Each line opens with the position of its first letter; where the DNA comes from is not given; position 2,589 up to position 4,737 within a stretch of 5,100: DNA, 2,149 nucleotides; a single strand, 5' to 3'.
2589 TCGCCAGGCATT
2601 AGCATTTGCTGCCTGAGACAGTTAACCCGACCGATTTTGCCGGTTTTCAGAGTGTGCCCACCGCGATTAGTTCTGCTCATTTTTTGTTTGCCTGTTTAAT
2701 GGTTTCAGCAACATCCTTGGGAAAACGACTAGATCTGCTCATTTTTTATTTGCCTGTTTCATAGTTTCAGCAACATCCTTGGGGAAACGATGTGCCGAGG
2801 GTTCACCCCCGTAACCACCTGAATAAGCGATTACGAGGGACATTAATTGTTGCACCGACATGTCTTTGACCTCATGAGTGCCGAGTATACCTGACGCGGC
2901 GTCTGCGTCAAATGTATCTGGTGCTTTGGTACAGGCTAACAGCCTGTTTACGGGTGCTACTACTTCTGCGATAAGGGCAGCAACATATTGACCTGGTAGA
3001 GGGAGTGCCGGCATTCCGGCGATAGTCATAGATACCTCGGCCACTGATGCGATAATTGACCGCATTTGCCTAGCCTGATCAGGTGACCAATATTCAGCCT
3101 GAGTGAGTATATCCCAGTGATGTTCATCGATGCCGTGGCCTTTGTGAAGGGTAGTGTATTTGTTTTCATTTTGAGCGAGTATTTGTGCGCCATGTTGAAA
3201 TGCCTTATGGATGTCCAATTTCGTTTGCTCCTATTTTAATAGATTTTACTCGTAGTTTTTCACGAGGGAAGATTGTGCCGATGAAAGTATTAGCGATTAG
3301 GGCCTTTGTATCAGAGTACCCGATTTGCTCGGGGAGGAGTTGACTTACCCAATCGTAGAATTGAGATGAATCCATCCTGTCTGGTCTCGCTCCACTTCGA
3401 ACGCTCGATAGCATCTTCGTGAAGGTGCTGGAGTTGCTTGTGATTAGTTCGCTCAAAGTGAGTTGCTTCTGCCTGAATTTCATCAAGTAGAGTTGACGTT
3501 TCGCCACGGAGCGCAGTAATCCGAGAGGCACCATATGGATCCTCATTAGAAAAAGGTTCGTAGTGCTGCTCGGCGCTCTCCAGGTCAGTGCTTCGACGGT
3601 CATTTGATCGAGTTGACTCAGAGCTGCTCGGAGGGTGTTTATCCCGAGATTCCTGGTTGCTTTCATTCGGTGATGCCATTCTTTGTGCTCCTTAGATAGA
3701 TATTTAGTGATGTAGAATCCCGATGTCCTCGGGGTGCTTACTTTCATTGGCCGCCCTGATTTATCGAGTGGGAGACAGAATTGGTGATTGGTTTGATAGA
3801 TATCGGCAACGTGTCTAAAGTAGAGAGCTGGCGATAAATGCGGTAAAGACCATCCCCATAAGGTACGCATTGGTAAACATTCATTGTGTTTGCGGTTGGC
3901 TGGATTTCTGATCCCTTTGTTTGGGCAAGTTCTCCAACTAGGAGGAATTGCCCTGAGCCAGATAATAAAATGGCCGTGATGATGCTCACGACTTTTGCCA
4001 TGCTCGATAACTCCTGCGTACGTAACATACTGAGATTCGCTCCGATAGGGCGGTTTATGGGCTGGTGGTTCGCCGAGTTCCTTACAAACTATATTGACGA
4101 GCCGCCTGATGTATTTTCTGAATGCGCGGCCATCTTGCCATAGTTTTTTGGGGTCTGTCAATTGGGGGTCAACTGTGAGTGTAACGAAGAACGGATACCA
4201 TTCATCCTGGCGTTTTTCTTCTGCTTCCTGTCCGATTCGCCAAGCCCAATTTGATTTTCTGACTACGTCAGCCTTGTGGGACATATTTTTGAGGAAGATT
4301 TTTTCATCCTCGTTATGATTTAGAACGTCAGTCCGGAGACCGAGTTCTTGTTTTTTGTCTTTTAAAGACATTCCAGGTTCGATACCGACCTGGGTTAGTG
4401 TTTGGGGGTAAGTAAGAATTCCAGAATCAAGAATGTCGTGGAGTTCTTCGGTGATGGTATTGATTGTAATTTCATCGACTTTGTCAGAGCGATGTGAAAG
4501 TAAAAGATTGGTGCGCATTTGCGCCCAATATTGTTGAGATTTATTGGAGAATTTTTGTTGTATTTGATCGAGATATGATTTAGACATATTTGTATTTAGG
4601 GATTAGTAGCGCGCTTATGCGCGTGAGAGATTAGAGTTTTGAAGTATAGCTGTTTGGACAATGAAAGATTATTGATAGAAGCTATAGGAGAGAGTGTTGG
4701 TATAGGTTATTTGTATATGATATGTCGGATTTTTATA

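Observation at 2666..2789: Diverged 62-nt tandem duplication of the D/F gene junction creates a 21-aa ORF at the gene-J position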

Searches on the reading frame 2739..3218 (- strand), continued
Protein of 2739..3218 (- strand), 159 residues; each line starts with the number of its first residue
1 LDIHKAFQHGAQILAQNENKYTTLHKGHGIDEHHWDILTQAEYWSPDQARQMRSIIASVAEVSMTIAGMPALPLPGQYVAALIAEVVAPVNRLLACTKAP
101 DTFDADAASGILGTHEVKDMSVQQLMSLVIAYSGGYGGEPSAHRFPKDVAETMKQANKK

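Call 64: fold_search(model_id=the predicted structure, library=pdb)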
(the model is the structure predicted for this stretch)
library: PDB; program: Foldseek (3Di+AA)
matches with E <= 10: 47; with E <= 0.001: 0
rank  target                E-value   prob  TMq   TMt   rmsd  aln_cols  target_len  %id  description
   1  1al0_4                1.5e-03  1.00  0.63  0.68   5.8       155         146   19  PROCAPSID OF BACTERIOPHAGE PHIX174 (released 1998-01-28)
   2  1cd3_2                1.3e-02  1.00  0.56  0.65   8.1       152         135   15  PROCAPSID OF BACTERIOPHAGE PHIX174 (released 1999-04-14)
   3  1al0_2                1.7e-02  1.00  0.51  0.61   8.4       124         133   18  PROCAPSID OF BACTERIOPHAGE PHIX174 (released 1998-01-28)
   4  1al0_1                1.9e-02  1.00  0.50  0.54  10.7       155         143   17  PROCAPSID OF BACTERIOPHAGE PHIX174 (released 1998-01-28)
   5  1al0_3                2.3e-02  1.00  0.45  0.50   9.9       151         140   20  PROCAPSID OF BACTERIOPHAGE PHIX174 (released 1998-01-28)
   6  1tx9_A                4.5e-02  1.00  0.48  0.53   6.9       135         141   18  gpd prior to capsid assembly (released 2005-04-26)
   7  1tx9_B                6.6e-02  1.00  0.51  0.61   4.4       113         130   19  gpd prior to capsid assembly (released 2005-04-26)
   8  7a8p                  1.9e+00  0.06  0.19  0.07  12.6       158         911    9  Structure of human mitochondrial RNA polymerase in complex with IMT inhibitor. (released 2020-12-30)
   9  5f98_I                2.7e+00  0.03  0.16  0.07  16.4       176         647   12  Crystal structure of RIG-I in complex with Cap-0 RNA (released 2016-01-13)
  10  7vwt_B                3.0e+00  0.07  0.22  0.13  16.4       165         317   12  Carbazole Prenyl Transferase CqsB4 (released 2022-03-23)
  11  8xf1                  3.2e+00  0.03  0.15  0.14  14.8       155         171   14  Crystal structure of the dissociated C-phycocyanin beta-chain from Thermoleptolyngbya sp. O-77 (released 2024-05-22)
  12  4boc_A                4.7e+00  0.03  0.19  0.06  12.7       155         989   10  Structure of mitochondrial RNA polymerase elongation complex (released 2013-09-25)
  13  6j6f_B                4.7e+00  0.03  0.18  0.13  13.4       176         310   11  Ligand binding domain 1 and 2 of Talaromyces marneffei Mp1 protein (released 2019-03-06)
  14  5ola_E                4.7e+00  0.03  0.18  0.06  13.5       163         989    8  Structure of mitochondrial transcription elongation complex in complex with elongation factor TEFM (released 2017-10-18)
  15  6vli_A                4.7e+00  0.02  0.14  0.14  16.4       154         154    8  Crystal structure of transcriptional regulator from bacteriophage 186 (released 2021-06-16)
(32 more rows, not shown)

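Call 67: get_annotated_region(hit=H3, flank=2500)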
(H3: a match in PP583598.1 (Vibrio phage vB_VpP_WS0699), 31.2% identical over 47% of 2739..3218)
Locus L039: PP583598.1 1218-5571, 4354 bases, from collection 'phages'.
description: Vibrio phage vB_VpP_WS0699, complete genome.
organism: Vibrio phage vB_VpP_WS0699 (NCBI taxid 3137617)
taxonomy: Viruses
host: Vibrio parahaemolyticus ATCC 17802; source: sewage; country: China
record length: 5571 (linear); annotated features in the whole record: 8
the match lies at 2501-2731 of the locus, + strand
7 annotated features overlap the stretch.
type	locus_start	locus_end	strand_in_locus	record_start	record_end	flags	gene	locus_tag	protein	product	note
CDS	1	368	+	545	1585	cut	-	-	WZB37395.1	pilot protein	gp02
CDS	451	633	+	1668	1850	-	-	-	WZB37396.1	hypothetical protein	gp03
CDS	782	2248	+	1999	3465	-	-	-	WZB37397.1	replication initiator protein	gp04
CDS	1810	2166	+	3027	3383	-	-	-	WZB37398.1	internal scaffolding protein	gp05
CDS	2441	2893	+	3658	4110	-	-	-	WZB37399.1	external scaffolding protein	gp06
CDS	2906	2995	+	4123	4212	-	-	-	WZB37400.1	hypothetical protein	gp07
CDS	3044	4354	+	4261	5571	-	-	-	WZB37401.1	major capsid protein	gp08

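Call 68: get_annotated_region(hit=H1, flank=2500)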
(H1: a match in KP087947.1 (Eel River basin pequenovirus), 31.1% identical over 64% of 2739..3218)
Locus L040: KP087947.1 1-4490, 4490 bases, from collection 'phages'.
description: Eel River basin pequenovirus isolate c15438, complete genome.
organism: Eel River basin pequenovirus (NCBI taxid 1609634)
taxonomy: Viruses; Monodnaviria; Sangervirae; Phixviricota; Malgrandaviricetes; Petitvirales; Microviridae
host: -; source: cold methane seep sediment; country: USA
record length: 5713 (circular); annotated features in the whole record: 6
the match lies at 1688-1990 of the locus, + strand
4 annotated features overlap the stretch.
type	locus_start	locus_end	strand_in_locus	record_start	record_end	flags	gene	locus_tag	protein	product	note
CDS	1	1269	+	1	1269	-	-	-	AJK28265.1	putative replication initiation protein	-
CDS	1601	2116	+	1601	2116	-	-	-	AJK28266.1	putative minor capsid protein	-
CDS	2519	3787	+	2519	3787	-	-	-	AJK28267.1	putative major capsid protein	-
CDS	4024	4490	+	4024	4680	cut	-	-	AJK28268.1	hypothetical protein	-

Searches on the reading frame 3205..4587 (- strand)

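Call 4: search_protein_families(library=pfam, proteins=[window:3205-4587:-], max_evalue=0.1)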
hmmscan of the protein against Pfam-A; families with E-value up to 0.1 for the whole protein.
window:3205-4587:- (460 aa): 2 families
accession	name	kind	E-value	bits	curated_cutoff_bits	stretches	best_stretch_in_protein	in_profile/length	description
PF23343.2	REP_ORF2-G2P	-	1.1e-05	26.1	27.8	1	133-251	2-61/99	Replication-associated protein ORF2/G2P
PF20321.3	DUF6616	-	0.079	13.7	27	0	300-339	10-49/111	Family of unknown function (DUF6616)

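Call 5: search_protein_families(library=phrogs, proteins=[window:3205-4587:-], max_evalue=0.1)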
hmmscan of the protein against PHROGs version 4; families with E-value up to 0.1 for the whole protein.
window:3205-4587:- (460 aa): 1 family
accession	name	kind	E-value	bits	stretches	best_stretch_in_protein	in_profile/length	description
phrog_713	-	DNA, RNA and nucleotide metabolism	3e-21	76.8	1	39-398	33-377/432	DNA replication initiation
